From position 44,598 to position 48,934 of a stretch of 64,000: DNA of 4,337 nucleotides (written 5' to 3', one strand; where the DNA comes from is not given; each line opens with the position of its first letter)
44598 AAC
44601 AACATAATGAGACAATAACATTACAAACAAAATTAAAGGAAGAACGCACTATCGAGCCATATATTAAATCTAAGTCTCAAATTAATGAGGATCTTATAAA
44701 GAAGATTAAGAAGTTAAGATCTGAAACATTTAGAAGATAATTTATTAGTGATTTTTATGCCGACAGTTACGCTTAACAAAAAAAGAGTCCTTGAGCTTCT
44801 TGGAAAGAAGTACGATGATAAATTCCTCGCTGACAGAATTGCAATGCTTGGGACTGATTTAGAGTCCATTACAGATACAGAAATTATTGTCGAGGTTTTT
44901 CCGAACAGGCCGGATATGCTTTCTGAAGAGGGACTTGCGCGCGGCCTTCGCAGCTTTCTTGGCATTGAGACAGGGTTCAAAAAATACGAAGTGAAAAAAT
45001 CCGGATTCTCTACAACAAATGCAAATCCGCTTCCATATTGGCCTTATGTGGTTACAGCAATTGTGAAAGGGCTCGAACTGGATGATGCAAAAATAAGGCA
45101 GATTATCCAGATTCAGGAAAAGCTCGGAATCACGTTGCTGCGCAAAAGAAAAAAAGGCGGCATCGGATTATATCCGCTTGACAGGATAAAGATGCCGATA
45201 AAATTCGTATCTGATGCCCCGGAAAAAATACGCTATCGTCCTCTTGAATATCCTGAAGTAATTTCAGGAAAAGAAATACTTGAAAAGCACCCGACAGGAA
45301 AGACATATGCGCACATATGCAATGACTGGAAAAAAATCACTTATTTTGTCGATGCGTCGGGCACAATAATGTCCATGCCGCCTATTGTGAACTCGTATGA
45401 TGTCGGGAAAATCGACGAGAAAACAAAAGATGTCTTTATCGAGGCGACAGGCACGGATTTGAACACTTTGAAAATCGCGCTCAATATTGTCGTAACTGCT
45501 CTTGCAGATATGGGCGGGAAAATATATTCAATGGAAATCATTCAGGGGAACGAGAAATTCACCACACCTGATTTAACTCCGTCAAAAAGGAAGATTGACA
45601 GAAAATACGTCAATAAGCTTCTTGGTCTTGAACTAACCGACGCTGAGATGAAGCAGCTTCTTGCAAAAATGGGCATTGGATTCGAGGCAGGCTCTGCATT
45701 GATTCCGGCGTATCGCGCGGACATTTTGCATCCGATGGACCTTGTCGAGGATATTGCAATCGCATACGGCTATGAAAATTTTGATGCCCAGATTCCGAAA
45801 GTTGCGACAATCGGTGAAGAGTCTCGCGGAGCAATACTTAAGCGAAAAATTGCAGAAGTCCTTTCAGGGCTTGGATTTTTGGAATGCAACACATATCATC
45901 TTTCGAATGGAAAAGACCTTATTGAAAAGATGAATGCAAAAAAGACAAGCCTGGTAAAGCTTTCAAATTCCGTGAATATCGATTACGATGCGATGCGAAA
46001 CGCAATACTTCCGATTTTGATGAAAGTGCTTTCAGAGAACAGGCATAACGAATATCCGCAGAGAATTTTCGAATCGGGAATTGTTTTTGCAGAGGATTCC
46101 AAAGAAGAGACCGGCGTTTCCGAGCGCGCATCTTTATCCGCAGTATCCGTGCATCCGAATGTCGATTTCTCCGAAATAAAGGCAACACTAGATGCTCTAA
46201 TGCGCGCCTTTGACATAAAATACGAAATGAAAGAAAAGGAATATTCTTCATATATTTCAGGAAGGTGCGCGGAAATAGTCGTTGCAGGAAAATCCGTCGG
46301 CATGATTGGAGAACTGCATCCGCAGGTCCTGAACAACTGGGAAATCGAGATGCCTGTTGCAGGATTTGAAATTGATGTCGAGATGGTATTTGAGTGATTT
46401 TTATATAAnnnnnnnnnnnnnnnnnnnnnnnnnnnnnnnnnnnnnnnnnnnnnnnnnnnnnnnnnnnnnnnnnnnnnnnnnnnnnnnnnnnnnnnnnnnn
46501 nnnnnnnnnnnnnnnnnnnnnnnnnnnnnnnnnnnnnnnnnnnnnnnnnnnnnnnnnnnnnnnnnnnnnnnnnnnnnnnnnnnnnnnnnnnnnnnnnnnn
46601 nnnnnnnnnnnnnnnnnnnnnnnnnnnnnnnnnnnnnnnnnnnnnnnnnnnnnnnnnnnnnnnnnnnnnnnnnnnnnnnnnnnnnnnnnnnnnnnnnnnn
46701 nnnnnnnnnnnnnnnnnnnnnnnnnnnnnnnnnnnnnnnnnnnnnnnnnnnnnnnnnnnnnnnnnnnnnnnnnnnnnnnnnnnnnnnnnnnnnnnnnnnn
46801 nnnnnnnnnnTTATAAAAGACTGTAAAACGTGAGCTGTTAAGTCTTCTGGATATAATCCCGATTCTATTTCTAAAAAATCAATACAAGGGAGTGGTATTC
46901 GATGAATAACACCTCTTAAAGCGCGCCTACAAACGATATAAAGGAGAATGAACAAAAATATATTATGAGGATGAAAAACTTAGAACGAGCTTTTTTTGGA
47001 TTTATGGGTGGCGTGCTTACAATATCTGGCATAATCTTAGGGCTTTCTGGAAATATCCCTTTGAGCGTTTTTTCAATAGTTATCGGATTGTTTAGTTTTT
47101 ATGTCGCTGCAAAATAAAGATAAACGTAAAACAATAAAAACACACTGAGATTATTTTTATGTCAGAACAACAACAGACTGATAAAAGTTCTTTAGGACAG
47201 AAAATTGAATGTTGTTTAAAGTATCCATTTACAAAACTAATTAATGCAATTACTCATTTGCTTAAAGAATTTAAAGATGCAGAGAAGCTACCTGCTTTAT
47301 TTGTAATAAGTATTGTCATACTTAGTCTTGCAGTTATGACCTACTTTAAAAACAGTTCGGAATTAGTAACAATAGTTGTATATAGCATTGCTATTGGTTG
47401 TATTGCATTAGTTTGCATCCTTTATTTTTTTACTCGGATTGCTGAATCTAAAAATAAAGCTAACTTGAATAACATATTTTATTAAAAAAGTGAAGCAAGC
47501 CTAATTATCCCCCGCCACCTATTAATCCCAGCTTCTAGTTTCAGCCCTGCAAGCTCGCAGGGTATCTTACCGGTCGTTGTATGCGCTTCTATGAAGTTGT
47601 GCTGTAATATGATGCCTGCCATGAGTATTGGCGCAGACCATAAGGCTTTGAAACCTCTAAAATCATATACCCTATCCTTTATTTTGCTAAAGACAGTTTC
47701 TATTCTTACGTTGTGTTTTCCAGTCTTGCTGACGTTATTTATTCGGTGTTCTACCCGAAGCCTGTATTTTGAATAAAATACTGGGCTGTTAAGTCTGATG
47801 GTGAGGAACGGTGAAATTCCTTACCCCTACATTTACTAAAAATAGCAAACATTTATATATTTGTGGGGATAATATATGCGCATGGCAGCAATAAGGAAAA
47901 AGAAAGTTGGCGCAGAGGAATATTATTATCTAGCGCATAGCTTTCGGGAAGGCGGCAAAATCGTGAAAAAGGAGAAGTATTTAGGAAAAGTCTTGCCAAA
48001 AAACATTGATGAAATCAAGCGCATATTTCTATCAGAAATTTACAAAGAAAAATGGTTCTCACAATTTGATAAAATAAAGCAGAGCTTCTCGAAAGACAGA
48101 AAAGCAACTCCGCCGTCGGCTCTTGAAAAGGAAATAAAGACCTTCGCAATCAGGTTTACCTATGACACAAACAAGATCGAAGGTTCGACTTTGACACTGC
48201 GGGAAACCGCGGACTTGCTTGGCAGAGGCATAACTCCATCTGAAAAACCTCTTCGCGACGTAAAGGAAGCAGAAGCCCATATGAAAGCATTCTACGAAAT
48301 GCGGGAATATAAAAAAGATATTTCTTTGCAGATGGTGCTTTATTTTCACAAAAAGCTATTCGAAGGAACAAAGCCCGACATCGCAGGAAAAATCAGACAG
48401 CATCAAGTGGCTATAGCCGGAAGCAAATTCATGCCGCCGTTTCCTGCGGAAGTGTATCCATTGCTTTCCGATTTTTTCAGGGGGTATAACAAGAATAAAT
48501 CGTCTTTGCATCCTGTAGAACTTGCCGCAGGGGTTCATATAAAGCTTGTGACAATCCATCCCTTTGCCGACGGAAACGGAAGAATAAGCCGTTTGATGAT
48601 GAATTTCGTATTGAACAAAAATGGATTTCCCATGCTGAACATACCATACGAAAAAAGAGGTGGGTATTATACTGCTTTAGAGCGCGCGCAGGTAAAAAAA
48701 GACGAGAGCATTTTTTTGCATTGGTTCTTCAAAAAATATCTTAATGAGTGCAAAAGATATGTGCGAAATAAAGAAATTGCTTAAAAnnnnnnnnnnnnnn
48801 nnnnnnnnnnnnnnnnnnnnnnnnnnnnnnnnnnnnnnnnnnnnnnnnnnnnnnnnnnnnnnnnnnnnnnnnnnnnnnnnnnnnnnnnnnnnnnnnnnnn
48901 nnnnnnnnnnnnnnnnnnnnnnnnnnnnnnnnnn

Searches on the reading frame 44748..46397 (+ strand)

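Call 90: search_protein_families(library=pfam, proteins=[window:44748-46397:+], max_evalue=0.001)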
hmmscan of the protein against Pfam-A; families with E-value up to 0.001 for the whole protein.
window:44748-46397:+ (549 aa): 4 families
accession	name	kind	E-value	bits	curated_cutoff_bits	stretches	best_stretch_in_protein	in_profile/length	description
PF17759.6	tRNA_synthFbeta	-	5.3e-45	154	22.4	1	348-544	4-214/214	Phenylalanyl tRNA synthetase beta chain CLM domain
PF03484.21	B5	-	8.9e-24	83.9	28.6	1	282-342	2-67/67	tRNA synthetase B5 domain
PF18262.7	PhetRS_B1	-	3.7e-09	37.1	26.8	1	4-72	1-82/83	Phe-tRNA synthetase beta subunit B1 domain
PF01409.25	tRNA-synt_2d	-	5.3e-07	29.8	19.8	1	365-544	23-219/246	tRNA synthetases class II core domain (F)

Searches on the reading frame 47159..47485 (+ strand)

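Call 92: search_protein_families(library=pfam, proteins=[window:47159-47485:+], max_evalue=0.01)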
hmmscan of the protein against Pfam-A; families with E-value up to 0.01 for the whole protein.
window:47159-47485:+ (108 aa): 1 family
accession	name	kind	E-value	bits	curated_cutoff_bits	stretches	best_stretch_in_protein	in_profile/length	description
PF06570.16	DUF1129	-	0.0035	17.4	29.1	1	46-103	86-147/207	Protein of unknown function (DUF1129)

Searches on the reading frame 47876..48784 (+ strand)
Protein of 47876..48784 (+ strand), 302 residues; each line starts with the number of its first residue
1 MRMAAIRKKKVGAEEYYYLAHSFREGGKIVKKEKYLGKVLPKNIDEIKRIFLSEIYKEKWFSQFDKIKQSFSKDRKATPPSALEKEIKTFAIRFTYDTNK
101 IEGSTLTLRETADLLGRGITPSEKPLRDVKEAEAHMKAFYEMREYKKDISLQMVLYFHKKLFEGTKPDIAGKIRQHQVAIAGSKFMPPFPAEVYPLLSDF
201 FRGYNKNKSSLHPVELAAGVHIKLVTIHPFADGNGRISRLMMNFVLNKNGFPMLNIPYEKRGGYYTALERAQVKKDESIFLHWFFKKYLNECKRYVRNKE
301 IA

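Call 90: search_protein_families(library=pfam, proteins=[window:47876-48784:+], max_evalue=0.001)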
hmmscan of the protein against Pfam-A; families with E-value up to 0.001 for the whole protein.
window:47876-48784:+ (302 aa): 1 family
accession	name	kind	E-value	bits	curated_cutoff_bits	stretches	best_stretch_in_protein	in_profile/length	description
PF02661.23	Fic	-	3.7e-21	76.2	24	1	149-246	2-93/93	Fic/DOC family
